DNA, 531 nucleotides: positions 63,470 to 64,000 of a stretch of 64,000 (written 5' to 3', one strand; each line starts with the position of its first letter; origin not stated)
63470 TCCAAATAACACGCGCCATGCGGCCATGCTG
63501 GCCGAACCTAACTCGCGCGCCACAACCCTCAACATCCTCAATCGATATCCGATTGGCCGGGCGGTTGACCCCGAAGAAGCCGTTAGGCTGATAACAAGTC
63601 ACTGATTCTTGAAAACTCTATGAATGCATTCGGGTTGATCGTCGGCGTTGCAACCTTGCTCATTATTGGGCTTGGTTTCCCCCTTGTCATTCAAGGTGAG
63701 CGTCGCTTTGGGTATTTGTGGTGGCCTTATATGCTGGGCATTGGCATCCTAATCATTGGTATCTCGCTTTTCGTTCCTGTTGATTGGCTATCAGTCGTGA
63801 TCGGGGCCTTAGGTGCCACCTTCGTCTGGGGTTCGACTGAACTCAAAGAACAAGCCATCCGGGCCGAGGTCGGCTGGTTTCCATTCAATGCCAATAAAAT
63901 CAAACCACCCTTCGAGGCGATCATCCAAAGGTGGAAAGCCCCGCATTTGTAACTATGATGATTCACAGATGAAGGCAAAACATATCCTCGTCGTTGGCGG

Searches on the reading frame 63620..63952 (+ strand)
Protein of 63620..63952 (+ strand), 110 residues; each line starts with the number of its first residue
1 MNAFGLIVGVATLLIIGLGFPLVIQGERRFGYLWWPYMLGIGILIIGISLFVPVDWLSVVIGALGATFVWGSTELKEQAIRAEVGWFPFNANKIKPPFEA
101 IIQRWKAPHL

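Call 3: search_protein_families(library=ncbifam, proteins=[window:63620-63952:+], max_evalue=0.01)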
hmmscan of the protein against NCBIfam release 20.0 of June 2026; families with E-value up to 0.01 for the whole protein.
window:63620-63952:+ (110 aa): 0 families

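Call 4: search_protein_families(library=pfam, proteins=[window:63620-63952:+], max_evalue=0.01)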
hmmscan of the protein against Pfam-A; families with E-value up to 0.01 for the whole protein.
window:63620-63952:+ (110 aa): 1 family
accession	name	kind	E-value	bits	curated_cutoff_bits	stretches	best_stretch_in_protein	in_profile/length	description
PF14898.11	DUF4491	-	4.5e-24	85.1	27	1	3-92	2-91/92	Domain of unknown function (DUF4491)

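Call 54: find_homologous_proteins(query=window:63620-63949:+, max_evalue=0.001)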
Query window:63620-63949:+ (110 aa): 1856 proteins with E <= 0.001 among 1884 candidates; the best 120 are listed.
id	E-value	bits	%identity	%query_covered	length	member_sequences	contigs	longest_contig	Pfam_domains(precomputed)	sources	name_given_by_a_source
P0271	1.8e-65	236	96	100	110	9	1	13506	PF14898.12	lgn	-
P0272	2.8e-62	226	91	100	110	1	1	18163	PF14898.12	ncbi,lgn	ncbi:MAG: DUF4491 family protein [Anaerolineales bacterium]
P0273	1.2e-61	224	89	100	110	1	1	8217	PF14898.12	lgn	-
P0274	4.1e-60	219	87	100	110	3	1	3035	PF14898.12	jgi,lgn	jgi:hypothetical protein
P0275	6.8e-60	218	85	100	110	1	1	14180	PF14898.12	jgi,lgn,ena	-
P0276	1.4e-59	217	85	100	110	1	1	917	PF14898.12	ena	-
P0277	1.6e-59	217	85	100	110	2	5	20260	PF14898.12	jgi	jgi:hypothetical protein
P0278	2.0e-59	217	85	100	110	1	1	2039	PF14898.12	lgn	-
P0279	2.3e-59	216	85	100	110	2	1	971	PF14898.12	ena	-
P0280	6.9e-59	215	85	100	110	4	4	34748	PF14898.12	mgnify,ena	mgnify:CR=1 FL=1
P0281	9.4e-59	214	84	100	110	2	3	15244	PF14898.12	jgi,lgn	jgi:hypothetical protein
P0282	1.1e-58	214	86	100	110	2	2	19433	PF14898.12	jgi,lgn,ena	-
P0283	1.4e-58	214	83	100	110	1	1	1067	PF14898.12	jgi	jgi:Domain of unknown function (DUF4491)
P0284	2.6e-58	213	84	100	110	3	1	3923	PF14898.12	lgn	-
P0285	4.3e-58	212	81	100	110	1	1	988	PF14898.12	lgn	-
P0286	4.8e-58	212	85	100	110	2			PF14898.12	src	-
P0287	1.0e-57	211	85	100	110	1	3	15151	PF14898.12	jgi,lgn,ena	-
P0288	2.2e-57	210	81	100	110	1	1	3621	PF14898.12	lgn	-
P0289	2.8e-57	210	86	100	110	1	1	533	PF14898.12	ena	-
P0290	4.8e-57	209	81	100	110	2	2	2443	PF14898.12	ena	-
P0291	7.6e-57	208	80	100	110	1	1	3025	PF14898.12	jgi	jgi:hypothetical protein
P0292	1.6e-56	207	82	100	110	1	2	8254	PF14898.12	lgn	-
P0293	2.2e-56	207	83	100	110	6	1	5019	PF14898.12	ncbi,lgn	-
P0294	2.8e-56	206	85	100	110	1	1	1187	PF14898.12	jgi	jgi:hypothetical protein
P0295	6.2e-56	205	83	100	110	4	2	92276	PF14898.12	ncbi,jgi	jgi:hypothetical protein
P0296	9.8e-56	205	81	100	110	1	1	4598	PF14898.12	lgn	-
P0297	1.0e-55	205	79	100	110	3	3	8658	PF14898.12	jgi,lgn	jgi:hypothetical protein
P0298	1.1e-55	205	82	100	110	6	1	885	PF14898.12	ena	-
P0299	1.2e-55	204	81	100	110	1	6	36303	PF14898.12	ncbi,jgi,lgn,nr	ncbi:MAG: DUF4491 family protein [Chloroflexi bacterium]|jgi:hypothetical protein|nr:DUF4491 family 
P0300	1.2e-55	204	81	100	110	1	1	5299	PF14898.12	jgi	jgi:hypothetical protein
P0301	1.8e-55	204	81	100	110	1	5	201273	PF14898.12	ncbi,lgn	-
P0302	1.9e-55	204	82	100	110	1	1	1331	PF14898.12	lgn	-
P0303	2.1e-55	204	80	100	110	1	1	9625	PF14898.12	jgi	jgi:hypothetical protein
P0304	2.2e-55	204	80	100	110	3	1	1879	PF14898.12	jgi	jgi:hypothetical protein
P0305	2.6e-55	203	80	100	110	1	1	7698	PF14898.12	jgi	jgi:hypothetical protein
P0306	3.3e-55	203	80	100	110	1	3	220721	PF14898.12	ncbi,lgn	-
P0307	3.6e-55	203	80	100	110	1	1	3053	PF14898.12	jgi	jgi:hypothetical protein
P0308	3.7e-55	203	80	100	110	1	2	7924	PF14898.12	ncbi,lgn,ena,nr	ncbi:MAG TPA: DUF4491 family protein [Anaerolineales bacterium]|nr:DUF4491 family protein [Anaerolin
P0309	3.7e-55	203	80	100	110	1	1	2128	PF14898.12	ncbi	-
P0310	4.2e-55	203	76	100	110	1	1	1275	PF14898.12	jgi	jgi:hypothetical protein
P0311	4.7e-55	203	77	100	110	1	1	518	PF14898.12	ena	-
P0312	5.0e-55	202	77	100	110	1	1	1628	PF14898.12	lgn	-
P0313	5.2e-55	202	78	100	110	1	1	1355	PF14898.12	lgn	-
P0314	5.3e-55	202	80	100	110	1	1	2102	PF14898.12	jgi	jgi:hypothetical protein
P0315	5.4e-55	202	79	100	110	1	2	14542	PF14898.12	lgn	-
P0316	5.4e-55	202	77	100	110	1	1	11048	PF14898.12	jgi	jgi:hypothetical protein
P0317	5.8e-55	202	80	100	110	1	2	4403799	PF14898.12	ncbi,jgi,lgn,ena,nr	ncbi:MAG: DUF4491 family protein [Anaerolineales bacterium]|nr:MAG: DUF4491 family protein [Anaeroli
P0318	5.8e-55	202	79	100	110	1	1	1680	PF14898.12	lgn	-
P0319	5.9e-55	202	80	100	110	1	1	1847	PF14898.12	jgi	jgi:hypothetical protein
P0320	6.2e-55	202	79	100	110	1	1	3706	PF14898.12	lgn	-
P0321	6.4e-55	202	79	100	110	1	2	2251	PF14898.12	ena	-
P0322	6.5e-55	202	79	100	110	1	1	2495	PF14898.12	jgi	jgi:hypothetical protein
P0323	6.5e-55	202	77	100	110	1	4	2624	PF14898.12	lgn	-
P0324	6.6e-55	202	80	100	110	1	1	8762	PF14898.12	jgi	jgi:hypothetical protein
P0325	6.7e-55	202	79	100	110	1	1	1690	PF14898.12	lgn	-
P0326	7.6e-55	202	79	100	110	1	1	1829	PF14898.12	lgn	-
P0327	7.9e-55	202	81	100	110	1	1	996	PF14898.12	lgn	-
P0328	8.0e-55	202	80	100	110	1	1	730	PF14898.12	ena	-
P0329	8.7e-55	202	80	100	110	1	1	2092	PF14898.12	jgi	jgi:hypothetical protein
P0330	9.5e-55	202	76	100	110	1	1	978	PF14898.12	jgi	jgi:hypothetical protein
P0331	1.2e-54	201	79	100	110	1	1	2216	PF14898.12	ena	-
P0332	1.3e-54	201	81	100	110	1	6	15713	PF14898.12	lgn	-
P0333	1.4e-54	201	80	100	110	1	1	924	PF14898.12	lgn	-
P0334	1.8e-54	201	79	100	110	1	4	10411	PF14898.12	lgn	-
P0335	1.9e-54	201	76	100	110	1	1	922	PF14898.12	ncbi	-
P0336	2.2e-54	200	76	100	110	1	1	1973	PF14898.12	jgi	jgi:uncharacterized protein DUF4491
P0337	2.3e-54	200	81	100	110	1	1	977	PF14898.12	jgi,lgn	jgi:hypothetical protein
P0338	2.4e-54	200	78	100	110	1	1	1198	PF14898.12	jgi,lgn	jgi:hypothetical protein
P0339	2.4e-54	200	76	100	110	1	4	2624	PF14898.12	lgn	-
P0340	2.6e-54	200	76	100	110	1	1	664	PF14898.12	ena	-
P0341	2.7e-54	200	79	100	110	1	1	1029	PF14898.12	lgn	-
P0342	2.7e-54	200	78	100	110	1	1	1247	PF14898.12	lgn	-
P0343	2.9e-54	200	76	100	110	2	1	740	PF14898.12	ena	-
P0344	2.9e-54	200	79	100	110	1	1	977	PF14898.12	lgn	-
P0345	3.0e-54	200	78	100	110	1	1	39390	PF14898.12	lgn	-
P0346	3.9e-54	200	76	100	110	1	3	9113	PF14898.12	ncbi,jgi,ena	-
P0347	4.2e-54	199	79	100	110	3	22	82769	PF14898.12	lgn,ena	-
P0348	4.9e-54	199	80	100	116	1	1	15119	PF14898.12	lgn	-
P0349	5.1e-54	199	77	100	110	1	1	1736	PF14898.12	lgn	-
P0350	6.1e-54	199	76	100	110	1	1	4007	PF14898.12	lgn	-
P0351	6.1e-54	199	79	100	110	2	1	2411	PF14898.12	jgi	jgi:hypothetical protein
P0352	6.4e-54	199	80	100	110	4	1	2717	PF14898.12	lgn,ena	-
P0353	6.4e-54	199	76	100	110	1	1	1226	PF14898.12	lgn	-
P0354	6.6e-54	199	81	100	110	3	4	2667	PF14898.12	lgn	-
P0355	6.8e-54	199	79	100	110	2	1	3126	PF14898.12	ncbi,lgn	-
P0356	7.0e-54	199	76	100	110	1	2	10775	PF14898.12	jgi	jgi:hypothetical protein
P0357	7.2e-54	199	78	100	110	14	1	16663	PF14898.12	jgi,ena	-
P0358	8.1e-54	199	77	100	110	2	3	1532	PF14898.12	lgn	-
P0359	8.1e-54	198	76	100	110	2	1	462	PF14898.12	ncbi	-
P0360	8.6e-54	198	77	100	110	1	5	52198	PF14898.12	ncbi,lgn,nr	ncbi:MAG: hypothetical protein HDKAJFGB_02990 [Anaerolineae bacterium]|nr:hypothetical protein [Anae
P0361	8.7e-54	198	76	100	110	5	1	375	PF14898.12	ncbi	-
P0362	9.2e-54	198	78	100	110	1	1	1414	PF14898.12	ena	-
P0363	9.4e-54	198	77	100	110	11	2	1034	PF14898.12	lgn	-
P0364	9.5e-54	198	76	100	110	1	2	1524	PF14898.12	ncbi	-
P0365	9.9e-54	198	75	100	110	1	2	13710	PF14898.12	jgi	jgi:uncharacterized protein DUF4491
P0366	1.0e-53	198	76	100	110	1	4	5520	PF14898.12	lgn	-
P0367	1.1e-53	198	76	100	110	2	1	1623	PF14898.12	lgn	-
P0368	1.2e-53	198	76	100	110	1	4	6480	PF14898.12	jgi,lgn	jgi:hypothetical protein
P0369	1.2e-53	198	79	100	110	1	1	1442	PF14898.12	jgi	jgi:hypothetical protein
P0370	1.3e-53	198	75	100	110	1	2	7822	PF14898.12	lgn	-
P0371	1.4e-53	198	78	100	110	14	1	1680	PF14898.12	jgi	jgi:hypothetical protein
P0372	1.5e-53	198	77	100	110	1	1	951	PF14898.12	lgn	-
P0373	1.7e-53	197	77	100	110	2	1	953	PF14898.12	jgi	jgi:Domain of unknown function (DUF4491)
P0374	1.8e-53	197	76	100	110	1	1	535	PF14898.12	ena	-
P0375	1.8e-53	197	77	100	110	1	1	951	PF14898.12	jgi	jgi:hypothetical protein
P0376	1.9e-53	197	77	100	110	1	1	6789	PF14898.12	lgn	-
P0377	1.9e-53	197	77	100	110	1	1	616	PF14898.12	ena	-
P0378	2.2e-53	197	75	100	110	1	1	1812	PF14898.12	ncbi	-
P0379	2.3e-53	197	77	100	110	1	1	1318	PF14898.12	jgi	-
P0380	2.5e-53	197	75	100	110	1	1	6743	PF14898.12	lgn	-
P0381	2.9e-53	197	76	100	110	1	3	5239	PF14898.12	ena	-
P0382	3.0e-53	197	79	100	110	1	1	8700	PF14898.12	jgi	-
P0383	3.1e-53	197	77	100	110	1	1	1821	PF14898.12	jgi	-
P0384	3.4e-53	196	76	100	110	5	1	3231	PF14898.12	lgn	-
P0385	4.0e-53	196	75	100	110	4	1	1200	PF14898.12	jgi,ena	-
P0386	4.5e-53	196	78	100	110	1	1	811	PF14898.12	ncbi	-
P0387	4.7e-53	196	78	100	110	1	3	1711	PF14898.12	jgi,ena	-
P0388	4.7e-53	196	75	100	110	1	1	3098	PF14898.12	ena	-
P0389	5.0e-53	196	76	100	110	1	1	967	PF14898.12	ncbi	-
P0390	5.0e-53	196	77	100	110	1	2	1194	PF14898.12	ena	-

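Call 86: find_related_loci(query=A3, collection=metagenome_contigs, flank=8000)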
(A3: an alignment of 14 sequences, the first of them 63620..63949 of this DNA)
Query A3 (110 aa) in metagenome_contigs; peptide patterns used: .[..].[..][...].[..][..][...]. (x = any residue, [..] = any of these).
185 stretches matched a pattern; 174 encode a relative of the query (tblastn E <= 1e-3); the best 80 are kept; 80 distinct loci.
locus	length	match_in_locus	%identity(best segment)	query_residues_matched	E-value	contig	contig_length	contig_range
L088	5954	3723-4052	100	1-110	4e-68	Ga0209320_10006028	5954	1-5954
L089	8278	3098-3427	95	1-110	6e-67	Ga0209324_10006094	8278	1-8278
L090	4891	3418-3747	85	1-110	1e-61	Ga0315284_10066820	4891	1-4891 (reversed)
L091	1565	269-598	80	1-110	1e-59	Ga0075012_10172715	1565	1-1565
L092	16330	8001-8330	82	1-110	7e-58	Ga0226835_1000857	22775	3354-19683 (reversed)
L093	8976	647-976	80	1-110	2e-57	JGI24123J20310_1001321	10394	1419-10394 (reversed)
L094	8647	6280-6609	76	1-110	8e-57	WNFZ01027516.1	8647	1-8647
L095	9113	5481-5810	76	1-110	8e-57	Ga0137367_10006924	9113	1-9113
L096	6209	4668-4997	77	1-110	1e-56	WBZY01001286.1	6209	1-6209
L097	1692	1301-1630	76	1-110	1e-57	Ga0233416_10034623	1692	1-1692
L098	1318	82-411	77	1-110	1e-58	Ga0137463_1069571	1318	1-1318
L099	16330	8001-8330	76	1-110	1e-55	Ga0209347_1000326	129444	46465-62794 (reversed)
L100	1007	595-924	78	1-110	2e-59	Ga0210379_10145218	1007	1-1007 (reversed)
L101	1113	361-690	78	1-110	4e-59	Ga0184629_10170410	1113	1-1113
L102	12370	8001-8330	76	1-110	2e-55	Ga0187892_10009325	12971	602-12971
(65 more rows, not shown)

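Call 95: predict_structure(alignment_id=A4)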
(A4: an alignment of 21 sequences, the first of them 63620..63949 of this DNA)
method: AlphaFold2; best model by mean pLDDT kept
length: 110 residues; sequences in the alignment: 21
mean_pLDDT: 79.2   pTM: 0.63
mean pLDDT of the five models: 79.2, 76.7, 76.3, 69.7, 65.3
residues with pLDDT >= 90: 26; 70-90: 56; 50-70: 24; < 50: 4
segments of 3 or more residues with pLDDT < 50: 107-110
pLDDT, mean of each block of 10 residues (from residue 1): 81 85 80 83 93 90 91 83 68 62 55
secondary structure, 60 per line:
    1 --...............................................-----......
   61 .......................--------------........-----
elements in order: H3-49 H55-83 H98-105

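Call 97: fold_search(model_id=the predicted structure, library=pdb)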
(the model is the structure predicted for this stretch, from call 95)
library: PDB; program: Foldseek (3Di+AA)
matches with E <= 10: 44; with E <= 0.001: 0
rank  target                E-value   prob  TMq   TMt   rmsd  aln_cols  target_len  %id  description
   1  9gix_A                2.2e+00  0.54  0.46  0.49   5.4        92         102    9  Structure of the human mitochondrial pyruvate carrier in the apo-state (released 2025-05-07)
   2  9iry                  4.2e+00  0.35  0.49  0.15   3.8        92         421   18  Structure of human URAT1 bound with verinurad (released 2025-01-15)
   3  9mav_A                4.5e+00  0.60  0.37  0.09   2.9        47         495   21  Cryo-EM structure of Dengue virus serotype2 US/BID-V594/2006 strain bound with J9 fab. (released 2026-04-01)
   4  7dl9_A                4.5e+00  0.30  0.49  0.16   3.7        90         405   14  Crystal structure of nucleoside transporter NupG (released 2021-04-07)
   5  6zqu_A                4.7e+00  0.51  0.36  0.09   3.5        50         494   20  Cryo-EM structure of mature Dengue virus 2 at 3.1 angstrom resolution (released 2021-01-20)
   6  9irx                  4.7e+00  0.44  0.55  0.15   3.4        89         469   15  Structure of human URAT1 bound with benzbromarone (released 2025-01-15)
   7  6lnt_A                4.7e+00  0.35  0.41  0.11   3.5        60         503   25  Cryo-EM structure of immature Zika virus in complex with human antibody DV62.5 Fab (released 2020-02-26)
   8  8xo9                  4.7e+00  0.16  0.46  0.16   5.9       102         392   17  VMAT2 complex with noradrenaline in cytosol-facing state (released 2024-05-08)
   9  8z21_B                4.7e+00  0.11  0.38  0.19   9.1       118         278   17  Cryo-EM structure of Escherichia coli OppBCDF in the resting state (released 2025-04-16)
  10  8y3j_A                5.3e+00  0.23  0.35  0.08   8.0        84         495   18  Cryo-EM structure of dengue virus serotype 2 strain D2Y98P-PP1 at 4 deg C (released 2025-01-29)
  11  6j72                  5.3e+00  0.08  0.27  0.06  16.9        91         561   13  Crystal structure of IniA from Mycobacterium smegmatis with GTP bound (released 2019-09-11)
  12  8vvi_C                5.6e+00  0.10  0.33  0.35   6.6        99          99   17  Cryo-EM structure of a type II ZorAB complex from Sulfuricurvum kujiense (released 2025-02-05)
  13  7vq3_A                5.9e+00  0.16  0.39  0.14   5.1        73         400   20  The apo-state AtALMT1 structures at pH 5 (ALMT1apo/pH5) (released 2021-12-01)
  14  6j73_A                5.9e+00  0.07  0.27  0.06  16.9        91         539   13  Crystal structure of IniA from Mycobacterium smegmatis (released 2019-09-11)
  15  9bhe_A                5.9e+00  0.03  0.19  0.09  13.8       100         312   15  Salmonella undecaprenyl-phosphate 4-deoxy-4-formamido-L-arabinose transferase (ArnC) bound to UDP (released 2025-02-12)
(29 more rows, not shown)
